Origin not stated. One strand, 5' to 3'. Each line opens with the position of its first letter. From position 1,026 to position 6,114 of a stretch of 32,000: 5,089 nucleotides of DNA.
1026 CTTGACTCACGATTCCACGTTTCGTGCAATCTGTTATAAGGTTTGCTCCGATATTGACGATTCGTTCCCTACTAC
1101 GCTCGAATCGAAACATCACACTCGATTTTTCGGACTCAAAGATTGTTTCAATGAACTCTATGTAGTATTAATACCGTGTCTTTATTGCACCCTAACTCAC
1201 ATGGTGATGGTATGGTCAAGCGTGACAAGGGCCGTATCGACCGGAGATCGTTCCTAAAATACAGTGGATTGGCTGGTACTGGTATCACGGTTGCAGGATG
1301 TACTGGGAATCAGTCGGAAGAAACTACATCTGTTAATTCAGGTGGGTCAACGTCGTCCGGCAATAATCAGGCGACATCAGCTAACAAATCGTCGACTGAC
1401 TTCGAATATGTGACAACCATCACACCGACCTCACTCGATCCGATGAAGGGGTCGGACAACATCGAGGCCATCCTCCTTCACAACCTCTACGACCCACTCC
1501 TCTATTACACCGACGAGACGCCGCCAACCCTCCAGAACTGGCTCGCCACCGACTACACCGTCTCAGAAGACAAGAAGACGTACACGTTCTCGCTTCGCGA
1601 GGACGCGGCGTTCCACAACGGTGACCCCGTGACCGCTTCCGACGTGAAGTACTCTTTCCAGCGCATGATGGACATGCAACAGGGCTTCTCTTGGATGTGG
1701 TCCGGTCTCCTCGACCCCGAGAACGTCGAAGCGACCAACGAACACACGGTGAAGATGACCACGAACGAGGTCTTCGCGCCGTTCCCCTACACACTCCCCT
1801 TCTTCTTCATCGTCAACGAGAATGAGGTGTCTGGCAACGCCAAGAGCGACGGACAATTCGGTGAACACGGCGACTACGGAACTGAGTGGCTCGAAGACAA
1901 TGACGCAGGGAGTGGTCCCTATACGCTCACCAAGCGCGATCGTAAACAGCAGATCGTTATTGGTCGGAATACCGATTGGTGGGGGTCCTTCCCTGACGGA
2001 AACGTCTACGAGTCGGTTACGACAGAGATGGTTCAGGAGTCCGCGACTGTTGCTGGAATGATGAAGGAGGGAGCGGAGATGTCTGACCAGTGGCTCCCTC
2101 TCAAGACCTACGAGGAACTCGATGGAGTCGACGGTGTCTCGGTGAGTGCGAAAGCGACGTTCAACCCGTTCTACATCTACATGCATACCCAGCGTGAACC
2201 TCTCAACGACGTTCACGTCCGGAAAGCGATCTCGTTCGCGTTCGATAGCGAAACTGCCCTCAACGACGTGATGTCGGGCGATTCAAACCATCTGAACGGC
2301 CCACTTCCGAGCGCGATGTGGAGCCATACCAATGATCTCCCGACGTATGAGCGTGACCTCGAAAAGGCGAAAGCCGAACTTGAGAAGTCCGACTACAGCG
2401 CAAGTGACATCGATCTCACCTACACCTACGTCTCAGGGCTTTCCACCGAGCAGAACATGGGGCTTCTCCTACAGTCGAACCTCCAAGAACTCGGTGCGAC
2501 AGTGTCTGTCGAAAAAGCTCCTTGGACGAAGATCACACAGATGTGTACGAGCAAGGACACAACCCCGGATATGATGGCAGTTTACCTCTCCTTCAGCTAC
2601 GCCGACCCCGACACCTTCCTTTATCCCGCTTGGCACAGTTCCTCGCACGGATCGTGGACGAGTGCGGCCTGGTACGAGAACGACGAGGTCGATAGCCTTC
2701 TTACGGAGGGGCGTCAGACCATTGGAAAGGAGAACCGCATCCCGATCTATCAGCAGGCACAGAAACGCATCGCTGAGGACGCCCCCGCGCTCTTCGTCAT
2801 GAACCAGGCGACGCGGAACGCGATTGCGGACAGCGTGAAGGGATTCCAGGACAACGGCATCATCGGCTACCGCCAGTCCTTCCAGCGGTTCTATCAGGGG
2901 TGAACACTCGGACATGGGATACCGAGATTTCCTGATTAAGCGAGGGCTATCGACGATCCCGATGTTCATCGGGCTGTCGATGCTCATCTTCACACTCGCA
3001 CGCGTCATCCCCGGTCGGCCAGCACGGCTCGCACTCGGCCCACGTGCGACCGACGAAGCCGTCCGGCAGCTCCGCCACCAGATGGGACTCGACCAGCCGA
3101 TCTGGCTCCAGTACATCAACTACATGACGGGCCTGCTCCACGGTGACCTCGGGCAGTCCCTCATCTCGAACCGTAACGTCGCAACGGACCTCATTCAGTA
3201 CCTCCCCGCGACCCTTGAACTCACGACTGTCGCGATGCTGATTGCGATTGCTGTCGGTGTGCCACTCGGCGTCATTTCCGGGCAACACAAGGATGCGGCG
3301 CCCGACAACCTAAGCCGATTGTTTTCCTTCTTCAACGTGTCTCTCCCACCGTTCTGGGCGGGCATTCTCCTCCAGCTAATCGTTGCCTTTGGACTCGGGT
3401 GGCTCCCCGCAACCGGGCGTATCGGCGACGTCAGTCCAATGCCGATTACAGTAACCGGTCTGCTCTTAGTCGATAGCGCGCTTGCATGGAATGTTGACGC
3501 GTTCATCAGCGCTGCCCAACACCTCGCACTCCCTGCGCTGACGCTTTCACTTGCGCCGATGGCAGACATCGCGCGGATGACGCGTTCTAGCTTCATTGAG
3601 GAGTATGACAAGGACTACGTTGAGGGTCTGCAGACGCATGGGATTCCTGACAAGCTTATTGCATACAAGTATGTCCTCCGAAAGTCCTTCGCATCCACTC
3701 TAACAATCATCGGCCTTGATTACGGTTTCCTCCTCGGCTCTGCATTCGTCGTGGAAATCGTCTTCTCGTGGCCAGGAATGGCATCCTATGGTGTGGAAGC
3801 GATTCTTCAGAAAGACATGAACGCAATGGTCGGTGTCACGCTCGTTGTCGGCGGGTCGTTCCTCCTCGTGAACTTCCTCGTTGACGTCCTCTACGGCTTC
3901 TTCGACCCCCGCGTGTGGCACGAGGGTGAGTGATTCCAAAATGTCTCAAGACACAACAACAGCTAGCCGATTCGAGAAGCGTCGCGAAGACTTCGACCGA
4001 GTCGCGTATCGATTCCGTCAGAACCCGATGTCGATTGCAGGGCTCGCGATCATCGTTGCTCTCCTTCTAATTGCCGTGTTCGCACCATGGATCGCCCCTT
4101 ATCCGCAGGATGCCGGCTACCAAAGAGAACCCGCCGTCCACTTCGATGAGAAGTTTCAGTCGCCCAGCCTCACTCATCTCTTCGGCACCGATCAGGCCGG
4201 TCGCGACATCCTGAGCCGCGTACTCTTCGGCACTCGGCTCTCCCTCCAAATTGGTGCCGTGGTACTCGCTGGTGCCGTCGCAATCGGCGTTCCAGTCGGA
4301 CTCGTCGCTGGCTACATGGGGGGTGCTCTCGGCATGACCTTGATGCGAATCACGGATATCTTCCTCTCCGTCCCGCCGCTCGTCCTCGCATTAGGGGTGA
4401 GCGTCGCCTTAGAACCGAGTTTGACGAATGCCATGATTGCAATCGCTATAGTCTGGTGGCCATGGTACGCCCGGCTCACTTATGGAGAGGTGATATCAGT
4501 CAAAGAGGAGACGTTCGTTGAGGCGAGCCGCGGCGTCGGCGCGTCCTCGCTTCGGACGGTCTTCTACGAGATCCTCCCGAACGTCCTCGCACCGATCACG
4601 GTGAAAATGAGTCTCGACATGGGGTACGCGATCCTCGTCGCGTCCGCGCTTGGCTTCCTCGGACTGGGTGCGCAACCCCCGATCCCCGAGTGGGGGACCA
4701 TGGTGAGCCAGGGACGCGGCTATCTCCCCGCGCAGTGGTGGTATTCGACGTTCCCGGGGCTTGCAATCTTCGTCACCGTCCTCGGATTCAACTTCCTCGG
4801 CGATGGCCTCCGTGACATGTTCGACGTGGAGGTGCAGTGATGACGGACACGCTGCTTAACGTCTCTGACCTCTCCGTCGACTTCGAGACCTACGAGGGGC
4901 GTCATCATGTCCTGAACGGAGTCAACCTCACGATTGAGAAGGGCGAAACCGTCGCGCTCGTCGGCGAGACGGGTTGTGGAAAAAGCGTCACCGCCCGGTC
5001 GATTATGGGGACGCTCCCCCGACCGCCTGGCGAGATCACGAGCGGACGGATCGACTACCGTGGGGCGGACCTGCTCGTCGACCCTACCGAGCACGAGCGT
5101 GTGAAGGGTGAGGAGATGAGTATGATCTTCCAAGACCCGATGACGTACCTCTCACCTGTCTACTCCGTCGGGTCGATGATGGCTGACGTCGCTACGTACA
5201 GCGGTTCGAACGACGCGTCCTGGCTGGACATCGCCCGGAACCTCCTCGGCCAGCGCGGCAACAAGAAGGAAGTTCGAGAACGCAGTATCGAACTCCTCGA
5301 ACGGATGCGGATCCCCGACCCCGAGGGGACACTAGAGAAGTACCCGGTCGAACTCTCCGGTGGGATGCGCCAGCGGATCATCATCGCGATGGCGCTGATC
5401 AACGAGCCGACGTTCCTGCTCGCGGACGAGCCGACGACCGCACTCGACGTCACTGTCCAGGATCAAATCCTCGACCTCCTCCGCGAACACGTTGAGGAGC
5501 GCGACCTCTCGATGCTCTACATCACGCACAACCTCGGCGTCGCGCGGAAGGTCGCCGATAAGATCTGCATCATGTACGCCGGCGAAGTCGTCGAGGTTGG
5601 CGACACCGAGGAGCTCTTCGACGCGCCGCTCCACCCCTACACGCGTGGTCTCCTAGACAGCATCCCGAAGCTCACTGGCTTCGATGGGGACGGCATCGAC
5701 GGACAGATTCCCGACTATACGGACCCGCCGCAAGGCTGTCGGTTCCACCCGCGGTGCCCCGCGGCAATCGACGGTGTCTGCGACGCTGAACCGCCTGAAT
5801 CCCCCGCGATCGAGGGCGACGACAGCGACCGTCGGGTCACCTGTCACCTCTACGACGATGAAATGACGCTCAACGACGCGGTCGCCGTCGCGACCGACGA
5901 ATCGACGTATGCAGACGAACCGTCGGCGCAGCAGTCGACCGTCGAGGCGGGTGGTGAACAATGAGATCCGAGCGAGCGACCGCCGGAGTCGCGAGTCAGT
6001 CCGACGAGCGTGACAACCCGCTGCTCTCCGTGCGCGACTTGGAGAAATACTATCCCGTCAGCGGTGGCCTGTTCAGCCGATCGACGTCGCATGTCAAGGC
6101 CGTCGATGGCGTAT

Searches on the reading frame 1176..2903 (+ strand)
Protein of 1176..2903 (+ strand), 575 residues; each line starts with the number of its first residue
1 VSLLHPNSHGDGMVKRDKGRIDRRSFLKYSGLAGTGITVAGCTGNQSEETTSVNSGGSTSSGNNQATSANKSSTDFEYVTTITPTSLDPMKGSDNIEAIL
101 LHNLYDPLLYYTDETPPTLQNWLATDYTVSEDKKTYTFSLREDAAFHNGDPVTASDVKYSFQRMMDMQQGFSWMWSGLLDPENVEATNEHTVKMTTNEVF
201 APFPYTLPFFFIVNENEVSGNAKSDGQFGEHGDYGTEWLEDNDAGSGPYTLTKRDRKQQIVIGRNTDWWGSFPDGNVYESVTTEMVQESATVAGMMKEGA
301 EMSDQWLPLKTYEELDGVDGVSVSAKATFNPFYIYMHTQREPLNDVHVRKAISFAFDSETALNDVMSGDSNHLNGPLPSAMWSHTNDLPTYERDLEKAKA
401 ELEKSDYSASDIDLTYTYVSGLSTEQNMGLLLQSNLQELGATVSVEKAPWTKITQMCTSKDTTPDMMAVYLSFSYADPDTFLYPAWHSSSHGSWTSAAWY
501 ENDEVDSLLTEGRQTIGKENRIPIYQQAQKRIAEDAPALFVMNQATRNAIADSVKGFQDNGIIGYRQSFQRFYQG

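Call 70: search_protein_families(library=pfam, proteins=[window:1176-2903:+], max_evalue=0.00001)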
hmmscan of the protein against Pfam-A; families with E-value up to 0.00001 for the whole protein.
window:1176-2903:+ (575 aa): 1 family
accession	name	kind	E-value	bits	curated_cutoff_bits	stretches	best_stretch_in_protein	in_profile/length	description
PF00496.27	SBP_bac_5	-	9.6e-76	255.7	32.4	1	119-490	2-365/368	Bacterial extracellular solute-binding proteins, family 5 Middle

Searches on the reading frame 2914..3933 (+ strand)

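Call 70: search_protein_families(library=pfam, proteins=[window:2914-3933:+], max_evalue=0.00001)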
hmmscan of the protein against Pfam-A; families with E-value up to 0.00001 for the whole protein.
window:2914-3933:+ (339 aa): 2 families
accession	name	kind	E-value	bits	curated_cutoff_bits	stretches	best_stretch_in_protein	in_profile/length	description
PF00528.27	BPD_transp_1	-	3.8e-32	112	26.4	1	115-335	1-183/184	Binding-protein-dependent transport system inner membrane component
PF19300.4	BPD_transp_1_N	-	4.1e-15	56.4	23.8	1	6-103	4-113/114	Binding-prot-dependent transport system membrane comp, N-term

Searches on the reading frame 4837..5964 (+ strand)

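Call 70: search_protein_families(library=pfam, proteins=[window:4837-5964:+], max_evalue=0.00001)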
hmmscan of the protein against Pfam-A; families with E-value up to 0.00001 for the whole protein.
window:4837-5964:+ (375 aa): 2 families
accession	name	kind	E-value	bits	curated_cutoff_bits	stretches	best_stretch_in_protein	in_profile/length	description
PF00005.33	ABC_tran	-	3.8e-27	96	25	1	26-201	1-137/137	ABC transporter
PF08352.17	oligo_HPY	-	2.2e-19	70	27.1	1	252-313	1-64/65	Oligopeptide/dipeptide transporter, C-terminal region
